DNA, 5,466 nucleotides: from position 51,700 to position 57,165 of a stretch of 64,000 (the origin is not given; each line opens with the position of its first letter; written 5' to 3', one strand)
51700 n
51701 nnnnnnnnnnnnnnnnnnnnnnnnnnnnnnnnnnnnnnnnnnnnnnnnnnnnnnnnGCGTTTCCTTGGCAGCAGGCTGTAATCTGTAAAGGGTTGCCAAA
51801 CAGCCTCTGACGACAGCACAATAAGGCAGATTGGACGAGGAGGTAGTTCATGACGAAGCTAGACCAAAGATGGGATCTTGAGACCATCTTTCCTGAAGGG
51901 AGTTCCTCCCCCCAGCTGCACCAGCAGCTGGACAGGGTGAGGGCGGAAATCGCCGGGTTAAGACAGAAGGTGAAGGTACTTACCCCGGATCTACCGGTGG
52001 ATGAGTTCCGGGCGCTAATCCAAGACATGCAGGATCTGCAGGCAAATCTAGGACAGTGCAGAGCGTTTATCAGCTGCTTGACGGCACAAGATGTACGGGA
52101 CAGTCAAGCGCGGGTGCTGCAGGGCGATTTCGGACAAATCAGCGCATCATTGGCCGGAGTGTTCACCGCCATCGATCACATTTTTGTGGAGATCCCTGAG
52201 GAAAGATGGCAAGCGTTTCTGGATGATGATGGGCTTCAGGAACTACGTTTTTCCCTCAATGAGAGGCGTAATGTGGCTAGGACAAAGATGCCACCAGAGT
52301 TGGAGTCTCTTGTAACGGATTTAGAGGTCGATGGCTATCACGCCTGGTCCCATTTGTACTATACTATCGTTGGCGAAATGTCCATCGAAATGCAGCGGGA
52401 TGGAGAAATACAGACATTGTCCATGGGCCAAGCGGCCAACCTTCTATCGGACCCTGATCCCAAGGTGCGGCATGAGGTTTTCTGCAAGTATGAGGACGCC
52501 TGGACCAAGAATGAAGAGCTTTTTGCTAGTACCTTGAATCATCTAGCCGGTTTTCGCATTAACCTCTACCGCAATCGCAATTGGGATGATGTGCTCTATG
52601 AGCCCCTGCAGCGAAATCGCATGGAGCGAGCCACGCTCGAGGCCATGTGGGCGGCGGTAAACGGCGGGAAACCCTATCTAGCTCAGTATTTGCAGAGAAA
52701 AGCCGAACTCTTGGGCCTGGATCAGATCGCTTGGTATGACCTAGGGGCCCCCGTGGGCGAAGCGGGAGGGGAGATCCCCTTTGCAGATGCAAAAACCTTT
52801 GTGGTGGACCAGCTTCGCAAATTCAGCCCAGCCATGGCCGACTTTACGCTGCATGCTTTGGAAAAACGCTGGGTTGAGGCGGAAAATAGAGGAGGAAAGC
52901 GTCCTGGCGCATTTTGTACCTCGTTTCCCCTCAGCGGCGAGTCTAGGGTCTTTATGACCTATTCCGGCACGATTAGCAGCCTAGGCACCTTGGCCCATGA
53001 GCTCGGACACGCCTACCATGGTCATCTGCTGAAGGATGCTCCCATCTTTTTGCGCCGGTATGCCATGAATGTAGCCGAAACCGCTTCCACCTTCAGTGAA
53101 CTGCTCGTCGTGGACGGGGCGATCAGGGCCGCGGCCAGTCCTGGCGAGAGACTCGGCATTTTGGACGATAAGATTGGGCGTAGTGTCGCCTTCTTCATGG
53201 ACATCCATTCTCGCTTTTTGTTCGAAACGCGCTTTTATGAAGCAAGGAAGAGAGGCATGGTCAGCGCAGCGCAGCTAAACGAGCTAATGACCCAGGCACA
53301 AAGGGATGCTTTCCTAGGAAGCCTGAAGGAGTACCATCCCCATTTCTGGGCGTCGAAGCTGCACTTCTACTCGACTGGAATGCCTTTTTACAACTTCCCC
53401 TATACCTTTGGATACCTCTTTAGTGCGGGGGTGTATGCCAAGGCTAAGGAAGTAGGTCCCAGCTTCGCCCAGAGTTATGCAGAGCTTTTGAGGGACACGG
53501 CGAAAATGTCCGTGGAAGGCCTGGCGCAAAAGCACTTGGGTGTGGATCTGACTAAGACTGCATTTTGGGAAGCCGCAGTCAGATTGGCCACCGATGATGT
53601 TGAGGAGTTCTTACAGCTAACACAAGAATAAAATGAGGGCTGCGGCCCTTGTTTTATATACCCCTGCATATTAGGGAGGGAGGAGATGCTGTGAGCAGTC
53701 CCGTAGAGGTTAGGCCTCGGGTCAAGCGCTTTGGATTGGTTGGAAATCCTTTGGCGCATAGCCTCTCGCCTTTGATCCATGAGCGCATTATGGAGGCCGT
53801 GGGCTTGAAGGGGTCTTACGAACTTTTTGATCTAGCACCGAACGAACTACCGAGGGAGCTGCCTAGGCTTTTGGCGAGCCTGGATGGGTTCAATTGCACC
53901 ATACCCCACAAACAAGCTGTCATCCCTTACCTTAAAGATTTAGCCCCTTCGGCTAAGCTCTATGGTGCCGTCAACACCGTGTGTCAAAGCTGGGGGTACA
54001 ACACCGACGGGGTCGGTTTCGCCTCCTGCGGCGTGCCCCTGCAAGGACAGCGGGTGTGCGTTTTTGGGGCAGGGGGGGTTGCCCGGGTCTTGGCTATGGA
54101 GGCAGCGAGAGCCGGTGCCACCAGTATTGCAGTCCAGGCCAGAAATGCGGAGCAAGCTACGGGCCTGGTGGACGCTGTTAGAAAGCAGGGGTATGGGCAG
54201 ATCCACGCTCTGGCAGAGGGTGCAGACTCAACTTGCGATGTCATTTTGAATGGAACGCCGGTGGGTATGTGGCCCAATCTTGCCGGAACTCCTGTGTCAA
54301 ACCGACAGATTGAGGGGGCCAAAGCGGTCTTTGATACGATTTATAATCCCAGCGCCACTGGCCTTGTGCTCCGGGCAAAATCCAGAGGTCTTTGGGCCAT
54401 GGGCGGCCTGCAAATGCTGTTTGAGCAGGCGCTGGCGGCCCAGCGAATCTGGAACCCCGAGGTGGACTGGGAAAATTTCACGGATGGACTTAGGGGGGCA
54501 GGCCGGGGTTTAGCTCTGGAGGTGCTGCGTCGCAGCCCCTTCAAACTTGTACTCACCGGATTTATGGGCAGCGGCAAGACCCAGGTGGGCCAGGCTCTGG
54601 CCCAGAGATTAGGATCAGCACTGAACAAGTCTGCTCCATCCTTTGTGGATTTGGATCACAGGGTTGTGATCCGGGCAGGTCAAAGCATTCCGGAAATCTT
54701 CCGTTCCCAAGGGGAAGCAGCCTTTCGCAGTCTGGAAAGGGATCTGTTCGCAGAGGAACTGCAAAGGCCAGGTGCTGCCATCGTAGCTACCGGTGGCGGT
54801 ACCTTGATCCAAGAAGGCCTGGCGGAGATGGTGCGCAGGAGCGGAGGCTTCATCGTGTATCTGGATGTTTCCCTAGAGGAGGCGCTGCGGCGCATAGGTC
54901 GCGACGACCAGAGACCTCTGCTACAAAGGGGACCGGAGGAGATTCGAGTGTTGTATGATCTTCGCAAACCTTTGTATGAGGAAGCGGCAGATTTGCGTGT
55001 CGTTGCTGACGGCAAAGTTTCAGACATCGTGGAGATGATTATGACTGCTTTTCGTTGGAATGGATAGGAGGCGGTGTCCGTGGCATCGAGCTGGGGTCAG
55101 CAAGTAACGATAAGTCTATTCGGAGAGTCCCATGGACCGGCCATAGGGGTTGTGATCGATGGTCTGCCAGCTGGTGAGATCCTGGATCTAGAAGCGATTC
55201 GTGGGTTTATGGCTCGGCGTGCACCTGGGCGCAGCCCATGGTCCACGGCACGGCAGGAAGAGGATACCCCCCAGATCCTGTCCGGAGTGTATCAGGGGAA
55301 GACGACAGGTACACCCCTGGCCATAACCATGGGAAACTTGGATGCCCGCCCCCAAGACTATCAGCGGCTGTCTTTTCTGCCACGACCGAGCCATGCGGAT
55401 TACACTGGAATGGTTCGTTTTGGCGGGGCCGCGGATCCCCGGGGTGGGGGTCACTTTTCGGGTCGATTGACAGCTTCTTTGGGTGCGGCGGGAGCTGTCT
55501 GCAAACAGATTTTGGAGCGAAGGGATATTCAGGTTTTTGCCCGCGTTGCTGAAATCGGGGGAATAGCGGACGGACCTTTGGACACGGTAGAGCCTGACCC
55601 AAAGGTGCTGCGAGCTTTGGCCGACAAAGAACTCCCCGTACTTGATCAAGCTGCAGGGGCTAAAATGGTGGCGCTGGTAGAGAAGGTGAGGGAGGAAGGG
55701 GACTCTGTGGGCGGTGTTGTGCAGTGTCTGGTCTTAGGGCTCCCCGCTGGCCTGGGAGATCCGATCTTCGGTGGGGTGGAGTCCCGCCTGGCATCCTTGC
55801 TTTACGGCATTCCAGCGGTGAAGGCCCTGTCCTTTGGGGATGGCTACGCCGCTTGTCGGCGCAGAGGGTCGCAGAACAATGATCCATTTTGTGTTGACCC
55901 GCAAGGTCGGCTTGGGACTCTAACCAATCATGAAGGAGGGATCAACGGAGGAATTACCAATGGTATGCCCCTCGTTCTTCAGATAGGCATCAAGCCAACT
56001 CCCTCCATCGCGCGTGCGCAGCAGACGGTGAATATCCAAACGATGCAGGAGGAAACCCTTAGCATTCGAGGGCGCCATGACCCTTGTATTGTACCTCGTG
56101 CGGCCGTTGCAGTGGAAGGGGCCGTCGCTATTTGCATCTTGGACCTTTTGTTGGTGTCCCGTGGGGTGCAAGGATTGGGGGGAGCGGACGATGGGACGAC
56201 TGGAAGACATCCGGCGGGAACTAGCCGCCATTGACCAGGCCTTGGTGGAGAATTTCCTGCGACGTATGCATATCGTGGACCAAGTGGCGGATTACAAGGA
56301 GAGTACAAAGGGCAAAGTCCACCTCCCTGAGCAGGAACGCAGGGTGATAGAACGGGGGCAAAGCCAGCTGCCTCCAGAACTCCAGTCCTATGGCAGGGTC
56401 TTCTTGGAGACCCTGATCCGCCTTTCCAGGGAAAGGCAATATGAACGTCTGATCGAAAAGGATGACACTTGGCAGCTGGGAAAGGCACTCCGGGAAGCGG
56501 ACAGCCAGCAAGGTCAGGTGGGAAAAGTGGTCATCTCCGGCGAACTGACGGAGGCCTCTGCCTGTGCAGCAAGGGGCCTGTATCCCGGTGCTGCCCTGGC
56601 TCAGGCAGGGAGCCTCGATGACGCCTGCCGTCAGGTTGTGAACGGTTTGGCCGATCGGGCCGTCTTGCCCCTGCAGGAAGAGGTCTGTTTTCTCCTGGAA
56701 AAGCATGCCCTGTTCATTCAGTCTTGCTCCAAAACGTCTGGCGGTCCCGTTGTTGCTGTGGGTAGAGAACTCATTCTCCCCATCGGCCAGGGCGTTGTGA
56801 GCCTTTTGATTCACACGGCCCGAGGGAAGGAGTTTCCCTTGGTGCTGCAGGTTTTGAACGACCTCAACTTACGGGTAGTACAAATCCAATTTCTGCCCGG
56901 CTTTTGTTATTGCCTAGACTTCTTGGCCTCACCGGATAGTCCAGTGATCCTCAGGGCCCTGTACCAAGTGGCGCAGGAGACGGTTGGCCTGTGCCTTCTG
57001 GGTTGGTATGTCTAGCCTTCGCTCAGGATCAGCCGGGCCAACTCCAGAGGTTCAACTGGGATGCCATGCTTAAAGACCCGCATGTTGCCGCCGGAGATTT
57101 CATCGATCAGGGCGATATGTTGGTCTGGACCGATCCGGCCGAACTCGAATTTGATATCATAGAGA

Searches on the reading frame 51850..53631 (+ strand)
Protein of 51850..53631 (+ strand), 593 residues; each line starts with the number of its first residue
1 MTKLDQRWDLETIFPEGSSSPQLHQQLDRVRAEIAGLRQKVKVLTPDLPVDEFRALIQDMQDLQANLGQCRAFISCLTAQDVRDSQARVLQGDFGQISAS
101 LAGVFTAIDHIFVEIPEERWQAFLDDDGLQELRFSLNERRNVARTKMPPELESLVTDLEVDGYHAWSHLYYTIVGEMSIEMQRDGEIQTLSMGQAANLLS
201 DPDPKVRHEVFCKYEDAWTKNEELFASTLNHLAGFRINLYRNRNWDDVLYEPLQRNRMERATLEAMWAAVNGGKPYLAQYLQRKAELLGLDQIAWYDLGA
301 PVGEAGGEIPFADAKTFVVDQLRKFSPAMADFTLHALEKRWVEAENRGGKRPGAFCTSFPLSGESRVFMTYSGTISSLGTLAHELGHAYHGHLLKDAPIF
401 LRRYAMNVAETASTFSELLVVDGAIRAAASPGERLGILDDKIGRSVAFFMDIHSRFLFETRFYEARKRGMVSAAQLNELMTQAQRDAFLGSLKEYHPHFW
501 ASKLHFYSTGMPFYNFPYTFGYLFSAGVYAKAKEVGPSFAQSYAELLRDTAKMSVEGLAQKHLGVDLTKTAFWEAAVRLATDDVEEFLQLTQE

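Call 71: search_protein_families(library=pfam, proteins=[window:51850-53631:+], max_evalue=0.00001)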
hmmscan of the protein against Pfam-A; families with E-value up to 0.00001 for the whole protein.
window:51850-53631:+ (593 aa): 2 families
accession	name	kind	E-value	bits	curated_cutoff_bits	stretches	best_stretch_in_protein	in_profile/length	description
PF01432.26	Peptidase_M3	-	9.7e-20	71.8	27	1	198-559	2-438/457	Peptidase family M3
PF08439.15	Peptidase_M3_N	-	1.5e-11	44.8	25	1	113-177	3-68/70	Oligopeptidase F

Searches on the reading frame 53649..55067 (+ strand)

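Call 71: search_protein_families(library=pfam, proteins=[window:53649-55067:+], max_evalue=0.00001)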
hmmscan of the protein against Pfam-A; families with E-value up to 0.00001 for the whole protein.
window:53649-55067:+ (472 aa): 3 families
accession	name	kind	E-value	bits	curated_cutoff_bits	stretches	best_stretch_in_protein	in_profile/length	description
PF01202.28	SKI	-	1.2e-34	120.2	22.1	1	306-466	1-156/159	Shikimate kinase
PF08501.16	Shikimate_dh_N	-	7.8e-24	84.2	27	1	30-111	1-83/83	Shikimate dehydrogenase substrate binding domain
PF13238.12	AAA_18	-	8.3e-06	26.7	29.4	0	301-423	2-115/128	AAA domain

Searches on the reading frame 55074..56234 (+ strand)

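Call 71: search_protein_families(library=pfam, proteins=[window:55074-56234:+], max_evalue=0.00001)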
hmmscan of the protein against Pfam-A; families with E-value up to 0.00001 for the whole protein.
window:55074-56234:+ (386 aa): 1 family
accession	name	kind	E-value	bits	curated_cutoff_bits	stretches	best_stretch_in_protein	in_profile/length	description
PF01264.26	Chorismate_synt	-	1.6e-118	395.6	27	1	12-360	2-327/327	Chorismate synthase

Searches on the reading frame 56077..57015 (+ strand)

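Call 71: search_protein_families(library=pfam, proteins=[window:56077-57015:+], max_evalue=0.00001)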
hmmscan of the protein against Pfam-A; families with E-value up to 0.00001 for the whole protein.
window:56077-57015:+ (312 aa): 1 family
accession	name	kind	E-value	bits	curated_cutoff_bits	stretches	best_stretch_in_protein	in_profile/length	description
PF01817.26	CM_2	-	1.8e-12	47.7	27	1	45-122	1-80/80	Chorismate mutase type II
